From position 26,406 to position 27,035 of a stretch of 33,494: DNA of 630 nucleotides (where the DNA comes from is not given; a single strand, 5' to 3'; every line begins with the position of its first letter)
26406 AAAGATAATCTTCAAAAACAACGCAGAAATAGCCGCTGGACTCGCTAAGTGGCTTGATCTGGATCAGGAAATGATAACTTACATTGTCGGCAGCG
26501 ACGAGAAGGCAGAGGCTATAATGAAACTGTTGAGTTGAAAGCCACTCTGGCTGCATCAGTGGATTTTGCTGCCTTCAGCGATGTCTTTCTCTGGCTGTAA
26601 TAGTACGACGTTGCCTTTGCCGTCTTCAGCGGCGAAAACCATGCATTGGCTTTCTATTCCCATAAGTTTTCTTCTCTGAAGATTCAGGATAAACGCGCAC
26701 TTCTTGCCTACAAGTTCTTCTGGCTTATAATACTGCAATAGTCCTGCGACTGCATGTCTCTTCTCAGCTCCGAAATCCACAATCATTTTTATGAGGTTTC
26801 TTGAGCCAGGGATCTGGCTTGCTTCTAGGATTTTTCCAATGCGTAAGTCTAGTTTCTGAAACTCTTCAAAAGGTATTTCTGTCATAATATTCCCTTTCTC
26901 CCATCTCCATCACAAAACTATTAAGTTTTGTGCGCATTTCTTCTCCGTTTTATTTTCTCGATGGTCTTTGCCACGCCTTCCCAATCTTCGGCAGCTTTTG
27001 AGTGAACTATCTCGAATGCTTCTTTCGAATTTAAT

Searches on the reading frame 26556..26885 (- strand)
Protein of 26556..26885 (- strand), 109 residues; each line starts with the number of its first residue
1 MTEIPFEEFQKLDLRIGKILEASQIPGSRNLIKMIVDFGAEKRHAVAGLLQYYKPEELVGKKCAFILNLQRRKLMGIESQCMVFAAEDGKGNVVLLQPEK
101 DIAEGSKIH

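Call 6: search_protein_families(library=pfam, proteins=[window:26556-26885:-], max_evalue=0.01)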
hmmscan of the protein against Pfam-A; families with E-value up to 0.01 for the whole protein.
window:26556-26885:- (109 aa): 1 family
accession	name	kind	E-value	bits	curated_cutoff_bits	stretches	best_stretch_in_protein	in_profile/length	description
PF01588.26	tRNA_bind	-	8e-26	90.4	27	1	14-107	1-96/96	Putative tRNA binding domain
